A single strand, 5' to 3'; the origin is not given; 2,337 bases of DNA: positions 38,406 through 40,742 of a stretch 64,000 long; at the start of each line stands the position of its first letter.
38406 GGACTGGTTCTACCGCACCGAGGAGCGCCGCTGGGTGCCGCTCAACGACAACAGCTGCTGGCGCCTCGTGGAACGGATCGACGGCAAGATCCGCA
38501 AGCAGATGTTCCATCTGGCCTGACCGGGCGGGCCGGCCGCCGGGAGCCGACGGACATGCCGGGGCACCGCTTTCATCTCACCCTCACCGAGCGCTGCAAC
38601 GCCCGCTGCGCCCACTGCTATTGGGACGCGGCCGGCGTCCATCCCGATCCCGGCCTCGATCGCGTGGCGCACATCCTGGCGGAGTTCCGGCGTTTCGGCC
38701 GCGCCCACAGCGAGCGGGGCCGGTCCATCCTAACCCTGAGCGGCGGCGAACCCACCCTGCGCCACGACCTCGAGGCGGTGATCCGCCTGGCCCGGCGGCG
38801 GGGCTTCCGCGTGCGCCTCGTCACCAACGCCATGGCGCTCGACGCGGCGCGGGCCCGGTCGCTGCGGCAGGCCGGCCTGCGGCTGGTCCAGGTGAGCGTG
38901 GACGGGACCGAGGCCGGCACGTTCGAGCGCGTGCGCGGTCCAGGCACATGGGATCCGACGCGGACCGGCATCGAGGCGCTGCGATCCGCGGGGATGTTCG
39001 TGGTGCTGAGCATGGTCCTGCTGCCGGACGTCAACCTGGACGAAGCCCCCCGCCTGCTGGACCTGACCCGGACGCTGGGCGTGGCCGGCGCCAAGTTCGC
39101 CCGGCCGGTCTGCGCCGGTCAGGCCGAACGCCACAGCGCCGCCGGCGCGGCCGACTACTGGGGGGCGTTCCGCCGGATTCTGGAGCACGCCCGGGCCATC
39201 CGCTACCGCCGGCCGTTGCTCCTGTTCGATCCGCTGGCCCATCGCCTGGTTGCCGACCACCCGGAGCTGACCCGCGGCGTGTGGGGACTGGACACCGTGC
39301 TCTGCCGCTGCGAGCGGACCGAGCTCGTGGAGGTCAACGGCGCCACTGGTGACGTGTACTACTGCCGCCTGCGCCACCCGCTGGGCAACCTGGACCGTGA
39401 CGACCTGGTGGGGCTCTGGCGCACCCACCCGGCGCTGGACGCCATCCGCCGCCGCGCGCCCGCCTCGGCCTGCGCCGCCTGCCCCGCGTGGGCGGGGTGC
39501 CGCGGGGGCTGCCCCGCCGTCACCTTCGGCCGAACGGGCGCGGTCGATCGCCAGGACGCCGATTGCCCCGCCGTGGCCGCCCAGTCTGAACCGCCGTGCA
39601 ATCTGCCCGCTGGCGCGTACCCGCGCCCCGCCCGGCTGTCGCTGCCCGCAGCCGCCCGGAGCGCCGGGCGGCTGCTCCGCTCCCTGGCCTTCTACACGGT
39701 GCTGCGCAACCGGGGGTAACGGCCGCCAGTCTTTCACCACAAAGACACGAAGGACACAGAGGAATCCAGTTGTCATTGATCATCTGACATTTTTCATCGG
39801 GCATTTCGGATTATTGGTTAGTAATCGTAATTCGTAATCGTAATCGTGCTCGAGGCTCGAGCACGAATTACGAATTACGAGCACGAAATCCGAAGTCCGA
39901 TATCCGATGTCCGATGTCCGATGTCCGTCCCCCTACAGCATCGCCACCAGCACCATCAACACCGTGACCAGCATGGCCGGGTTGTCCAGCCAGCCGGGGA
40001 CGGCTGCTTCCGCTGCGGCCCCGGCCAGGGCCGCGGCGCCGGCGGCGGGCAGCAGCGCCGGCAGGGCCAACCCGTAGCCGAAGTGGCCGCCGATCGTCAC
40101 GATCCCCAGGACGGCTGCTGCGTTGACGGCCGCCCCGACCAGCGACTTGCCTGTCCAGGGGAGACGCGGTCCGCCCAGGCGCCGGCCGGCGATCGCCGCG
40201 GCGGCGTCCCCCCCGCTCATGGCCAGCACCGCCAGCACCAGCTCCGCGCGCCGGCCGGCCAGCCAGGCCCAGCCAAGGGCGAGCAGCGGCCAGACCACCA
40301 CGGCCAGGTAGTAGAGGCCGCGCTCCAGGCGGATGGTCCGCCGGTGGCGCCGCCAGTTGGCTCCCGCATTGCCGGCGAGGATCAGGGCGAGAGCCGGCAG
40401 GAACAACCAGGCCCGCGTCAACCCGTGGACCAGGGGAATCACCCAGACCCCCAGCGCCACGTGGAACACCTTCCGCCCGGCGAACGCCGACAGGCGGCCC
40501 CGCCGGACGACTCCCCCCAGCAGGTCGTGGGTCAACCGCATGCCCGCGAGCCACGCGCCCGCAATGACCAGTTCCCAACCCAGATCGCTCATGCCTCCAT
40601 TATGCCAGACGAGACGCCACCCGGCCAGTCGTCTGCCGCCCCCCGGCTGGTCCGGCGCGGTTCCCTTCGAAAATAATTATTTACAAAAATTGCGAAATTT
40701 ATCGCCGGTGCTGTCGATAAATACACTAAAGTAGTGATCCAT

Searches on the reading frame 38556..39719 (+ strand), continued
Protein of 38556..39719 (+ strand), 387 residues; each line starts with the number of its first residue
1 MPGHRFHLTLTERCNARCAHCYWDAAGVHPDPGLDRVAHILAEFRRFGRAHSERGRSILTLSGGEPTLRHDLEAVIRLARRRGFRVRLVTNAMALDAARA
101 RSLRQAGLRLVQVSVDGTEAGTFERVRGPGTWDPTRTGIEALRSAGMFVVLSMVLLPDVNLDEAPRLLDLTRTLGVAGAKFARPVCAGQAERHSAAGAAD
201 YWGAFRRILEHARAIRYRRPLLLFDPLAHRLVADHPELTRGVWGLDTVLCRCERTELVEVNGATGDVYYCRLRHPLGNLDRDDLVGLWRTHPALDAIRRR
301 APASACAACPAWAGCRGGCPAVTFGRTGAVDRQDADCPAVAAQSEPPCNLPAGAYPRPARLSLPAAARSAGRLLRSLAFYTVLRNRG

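Call 13: find_related_loci(query=A1, collection=metagenome_contigs, flank=10000)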
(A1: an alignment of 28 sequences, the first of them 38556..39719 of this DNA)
Query A1 (387 aa) in metagenome_contigs; peptide patterns used: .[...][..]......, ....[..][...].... (x = any residue, [..] = any of these).
600 stretches matched a pattern (row limit reached: there are more); 538 encode a relative of the query (tblastn E <= 1e-3); the best 80 are kept; 80 distinct loci.
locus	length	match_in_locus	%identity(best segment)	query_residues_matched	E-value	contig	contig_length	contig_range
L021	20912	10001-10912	30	5-320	2e-30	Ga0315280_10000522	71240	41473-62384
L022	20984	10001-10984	27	8-337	6e-27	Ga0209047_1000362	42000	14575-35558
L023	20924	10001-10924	26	7-320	1e-26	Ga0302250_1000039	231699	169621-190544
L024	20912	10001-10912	29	5-320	4e-26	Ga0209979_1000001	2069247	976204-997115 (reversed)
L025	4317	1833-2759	28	7-320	4e-25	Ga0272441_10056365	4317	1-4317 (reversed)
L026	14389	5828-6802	24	10-342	2e-24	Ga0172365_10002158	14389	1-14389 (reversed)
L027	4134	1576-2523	29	7-327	6e-24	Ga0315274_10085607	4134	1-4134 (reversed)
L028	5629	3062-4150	26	4-373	7e-24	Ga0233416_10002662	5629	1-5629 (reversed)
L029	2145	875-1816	26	8-331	9e-24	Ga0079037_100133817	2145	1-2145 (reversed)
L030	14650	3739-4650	28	7-320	2e-23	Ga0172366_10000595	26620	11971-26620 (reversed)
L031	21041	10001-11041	26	8-353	3e-23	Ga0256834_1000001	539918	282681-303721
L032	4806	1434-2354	28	4-320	2e-23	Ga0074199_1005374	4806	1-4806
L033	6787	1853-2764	26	5-320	3e-23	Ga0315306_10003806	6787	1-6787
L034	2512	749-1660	27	5-320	2e-23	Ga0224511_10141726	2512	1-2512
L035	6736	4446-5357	27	5-320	5e-23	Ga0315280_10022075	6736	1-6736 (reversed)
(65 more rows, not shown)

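Call 31: search_protein_families(library=padloc, proteins=[window:38556-39719:+], max_evalue=0.01)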
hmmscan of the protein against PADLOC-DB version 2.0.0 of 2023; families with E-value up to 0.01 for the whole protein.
window:38556-39719:+ (387 aa): 3 families
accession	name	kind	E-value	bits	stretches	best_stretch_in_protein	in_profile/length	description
PDLC02903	pVip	-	1.4e-18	65.4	1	8-122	4-107/257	Viperins not associated with kinases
PDLC02904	pVip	-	3.1e-14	51.1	1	9-122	8-114/262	Viperins associated with kinases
PDLC02905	pVip-kinase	-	0.00013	19.3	1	4-119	184-295/474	Viperin-kinase fusion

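Call 45: search_solved_structures(query=A1, max_evalue=0.00001)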
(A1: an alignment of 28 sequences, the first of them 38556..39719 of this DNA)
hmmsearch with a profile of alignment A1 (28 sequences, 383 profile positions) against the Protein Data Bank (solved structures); distinct sequences matched with E-value up to 0.00001: 16.
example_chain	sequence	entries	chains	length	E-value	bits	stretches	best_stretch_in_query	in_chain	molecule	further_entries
7tol_A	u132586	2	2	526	2.1e-18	69.2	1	8-171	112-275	glycerol dibiphytanyl glycerol tetraether - macrocyclic archaeol synthase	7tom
6efn_A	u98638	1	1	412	1.7e-16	63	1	8-192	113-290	Sporulation killing factor maturation protein SkfB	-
1tv7_A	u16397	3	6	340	3.2e-15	58.7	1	6-172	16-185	Molybdenum cofactor biosynthesis protein A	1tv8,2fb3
2fb2_A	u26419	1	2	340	4.3e-15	58.3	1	6-172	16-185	Molybdenum cofactor biosynthesis protein A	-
6c8v_A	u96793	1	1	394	1.7e-14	56.4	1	9-347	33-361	Coenzyme PQQ synthesis protein E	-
7vob_C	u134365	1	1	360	8.6e-14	54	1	6-170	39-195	Cytosylglucuronate decarboxylase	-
7voc_C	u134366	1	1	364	8.9e-14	54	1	6-170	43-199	Cytosylglucuronate decarboxylase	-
4k36_A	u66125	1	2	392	4.5e-11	45.1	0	13-147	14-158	Anaerobic sulfatase-maturating enzyme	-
4k37_A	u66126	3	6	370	8.8e-11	44.1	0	13-147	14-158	Anaerobic sulfatase-maturating enzyme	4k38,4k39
5v1q_A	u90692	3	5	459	5.7e-09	38.2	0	263-338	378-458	Radical SAM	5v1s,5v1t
8wm2_A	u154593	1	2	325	6.3e-09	38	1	6-118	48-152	Fe-S radical SAM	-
7bi7_A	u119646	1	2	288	6.9e-08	34.6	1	4-181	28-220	FeMo cofactor biosynthesis protein NifB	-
7jmb_A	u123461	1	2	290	7e-08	34.6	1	4-181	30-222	Nitrogenase iron-molybdenum cofactor biosynthesis protein NifB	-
7jma_A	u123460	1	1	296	7.5e-08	34.5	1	4-181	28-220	Nitrogenase iron-molybdenum cofactor biosynthesis protein NifB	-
5wgg_A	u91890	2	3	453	8.4e-07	31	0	6-131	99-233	Radical SAM domain protein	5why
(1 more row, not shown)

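Call 47: list_cluster_members(proteins=[window:38556-39719:+, window:37516-38523:+, window:40753-41982:+, window:36530-37294:-])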
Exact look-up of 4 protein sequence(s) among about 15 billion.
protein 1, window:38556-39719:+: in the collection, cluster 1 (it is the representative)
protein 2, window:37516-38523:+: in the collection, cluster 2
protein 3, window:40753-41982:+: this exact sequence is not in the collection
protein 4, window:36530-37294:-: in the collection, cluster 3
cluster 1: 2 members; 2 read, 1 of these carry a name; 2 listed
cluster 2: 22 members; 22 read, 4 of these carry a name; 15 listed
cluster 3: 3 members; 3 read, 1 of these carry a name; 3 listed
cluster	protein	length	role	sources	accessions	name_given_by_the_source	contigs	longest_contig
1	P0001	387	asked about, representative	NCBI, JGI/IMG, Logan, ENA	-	-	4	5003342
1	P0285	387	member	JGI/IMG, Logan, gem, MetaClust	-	\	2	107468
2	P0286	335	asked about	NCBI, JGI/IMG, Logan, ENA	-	-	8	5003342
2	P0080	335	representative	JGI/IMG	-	-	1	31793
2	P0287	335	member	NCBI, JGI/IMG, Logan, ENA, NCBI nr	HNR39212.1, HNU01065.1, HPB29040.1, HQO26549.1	MAG TPA: hypothetical protein PKN61_09235 [Acidobacteriota bacterium] | hypothetical protein | hypothetical protein [Acidobacteriota bacterium]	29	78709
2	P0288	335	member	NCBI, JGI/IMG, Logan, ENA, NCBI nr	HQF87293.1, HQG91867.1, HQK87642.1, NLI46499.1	MAG TPA: hypothetical protein PLN26_08665 [Acidobacteriota bacterium] | hypothetical protein [Acidobacteriota bacterium]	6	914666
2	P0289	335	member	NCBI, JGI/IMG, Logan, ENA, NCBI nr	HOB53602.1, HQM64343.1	MAG TPA: hypothetical protein PK176_13620 [Acidobacteriota bacterium] | hypothetical protein [Acidobacteriota bacterium]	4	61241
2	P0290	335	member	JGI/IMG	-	hypothetical protein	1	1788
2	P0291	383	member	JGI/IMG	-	-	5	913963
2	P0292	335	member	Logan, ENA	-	-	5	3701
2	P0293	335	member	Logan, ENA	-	-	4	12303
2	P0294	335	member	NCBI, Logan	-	-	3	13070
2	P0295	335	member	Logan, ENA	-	-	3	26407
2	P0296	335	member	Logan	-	-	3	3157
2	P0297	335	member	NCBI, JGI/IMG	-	-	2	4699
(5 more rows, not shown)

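Call 64: predict_structure(alignment_id=A1)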
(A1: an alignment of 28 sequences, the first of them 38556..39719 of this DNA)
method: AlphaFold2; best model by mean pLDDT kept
length: 387 residues; sequences in the alignment: 28
mean_pLDDT: 88.1   pTM: 0.88
mean pLDDT of the five models: 88.1, 87.5, 87.3, 86.8, 84.7
residues with pLDDT >= 90: 233; 70-90: 113; 50-70: 38; < 50: 3
segments of 3 or more residues with pLDDT < 50: none
pLDDT, mean of each block of 10 residues (from residue 1): 83 79 76 98 96 90 93 98 96 96 97 93 88 96 96 90 95 95 80 73 94 94 88 89 81 87 93 89 95 92 91 86 86 91 92 78 69 67 55
secondary structure, 60 per line:
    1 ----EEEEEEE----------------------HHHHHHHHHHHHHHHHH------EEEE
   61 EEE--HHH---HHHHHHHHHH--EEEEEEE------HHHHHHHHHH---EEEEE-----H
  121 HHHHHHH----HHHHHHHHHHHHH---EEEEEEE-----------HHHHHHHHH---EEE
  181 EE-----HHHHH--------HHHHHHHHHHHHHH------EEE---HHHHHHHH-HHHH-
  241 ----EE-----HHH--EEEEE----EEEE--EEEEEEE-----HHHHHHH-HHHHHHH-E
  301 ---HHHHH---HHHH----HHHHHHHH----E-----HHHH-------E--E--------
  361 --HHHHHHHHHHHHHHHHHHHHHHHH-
elements in order: E5-11 H34-50 E57-63 H72-81 E84-90 H97-106 E110-114 H120-127 H132-144 E148-154 H166-174 E178-182 H188-192 H201-214 E221-223 H227-234 H236-239 E257-261 E266-269 E272-278 H284-290 H292-298 H304-308 H312-315 H320-327 H338-341 H363-386

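Call 67: fold_search(model_id=the predicted structure, library=pdb)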
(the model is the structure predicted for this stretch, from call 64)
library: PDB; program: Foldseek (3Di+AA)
matches with E <= 10: 1722; with E <= 0.001: 185
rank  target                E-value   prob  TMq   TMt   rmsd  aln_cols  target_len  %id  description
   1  6efn                  5.2e-13  1.00  0.56  0.57   3.3       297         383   20  Structure of a RiPP maturase, SkfB (released 2018-10-24)
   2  7vob                  1.1e-12  1.00  0.57  0.66   7.4       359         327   22  The crystal structure of a Radical SAM Enzyme BlsE involved in the Biosynthesis of Blasticidin S (released 2022-05-04)
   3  5v1t_A                5.0e-12  1.00  0.64  0.57   4.9       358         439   14  Crystal structure of Streptococcus suis SuiB bound to precursor peptide SuiA (released 2017-08-30)
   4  5v1q_A                3.2e-11  1.00  0.62  0.57   5.6       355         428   15  Crystal structure of Streptococcus suis SuiB (released 2017-08-30)
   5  5v1s_A                3.6e-11  1.00  0.62  0.57   4.8       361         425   15  Crystal structure of Streptococcus suis SuiB bound to S-adenosylmethionine (released 2017-08-30)
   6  5v1s_B                5.3e-11  1.00  0.61  0.56   5.6       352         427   15  Crystal structure of Streptococcus suis SuiB bound to S-adenosylmethionine (released 2017-08-30)
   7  5v1q_B                9.0e-11  1.00  0.63  0.56   5.3       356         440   15  Crystal structure of Streptococcus suis SuiB (released 2017-08-30)
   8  6c8v                  2.5e-10  1.00  0.54  0.65   5.7       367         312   20  X-ray structure of PqqE from Methylobacterium extorquens (released 2018-02-14)
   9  7tol                  5.7e-10  1.00  0.48  0.38   6.4       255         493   21  X-ray crystal structure of glycerol dibiphytanyl glycerol tetraether - macrocyclic archaeol synthase (GDGT-MAS) from Met (released 2022-08-31)
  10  2fb2_B                6.1e-10  1.00  0.49  0.57   5.3       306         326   21  Structure of the MoaA Arg17/266/268/Ala triple mutant (released 2006-05-09)
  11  4k39_A                9.7e-10  1.00  0.62  0.66   8.4       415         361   14  Native anSMEcpe with bound AdoMet and Cp18Cys peptide (released 2013-05-08)
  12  6q2p_A                1.4e-09  1.00  0.51  0.65   3.7       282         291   13  Crystal structure of mouse viperin bound to cytidine triphosphate and S-adenosylhomocysteine (released 2020-01-22)
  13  4k37_A                1.4e-09  1.00  0.61  0.64   8.4       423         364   14  Native anSMEcpe with bound AdoMet (released 2013-05-08)
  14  4k36_A                2.0e-09  1.00  0.59  0.60   8.6       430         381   14  His6 tagged anSMEcpe with bound AdoMet (released 2013-05-08)
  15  6q2p_B                2.6e-09  1.00  0.50  0.65   3.8       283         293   13  Crystal structure of mouse viperin bound to cytidine triphosphate and S-adenosylhomocysteine (released 2020-01-22)
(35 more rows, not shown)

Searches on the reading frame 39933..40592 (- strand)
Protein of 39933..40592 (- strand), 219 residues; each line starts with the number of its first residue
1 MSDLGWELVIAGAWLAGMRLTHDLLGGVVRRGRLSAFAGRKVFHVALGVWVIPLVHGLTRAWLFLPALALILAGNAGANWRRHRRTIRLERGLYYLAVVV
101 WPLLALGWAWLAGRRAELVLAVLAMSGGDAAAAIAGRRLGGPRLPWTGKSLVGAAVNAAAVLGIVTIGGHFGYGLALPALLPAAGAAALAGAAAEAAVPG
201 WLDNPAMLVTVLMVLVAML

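Call 18: search_protein_families(library=pfam, proteins=[window:39933-40592:-], max_evalue=0.01)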
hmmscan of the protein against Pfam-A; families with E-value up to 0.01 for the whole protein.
window:39933-40592:- (219 aa): 0 families

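Call 19: search_protein_families(library=ncbifam, proteins=[window:39933-40592:-], max_evalue=0.01)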
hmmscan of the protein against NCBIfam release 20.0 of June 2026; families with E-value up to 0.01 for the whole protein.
window:39933-40592:- (219 aa): 0 families

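Call 31: search_protein_families(library=padloc, proteins=[window:39933-40592:-], max_evalue=0.01)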
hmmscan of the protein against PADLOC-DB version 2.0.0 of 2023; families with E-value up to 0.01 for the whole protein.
window:39933-40592:- (219 aa): 0 families

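Call 54: search_protein_families(library=pfam, proteins=[window:39933-40592:-], max_evalue=10)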
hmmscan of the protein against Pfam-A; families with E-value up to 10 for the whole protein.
window:39933-40592:- (219 aa): 0 families
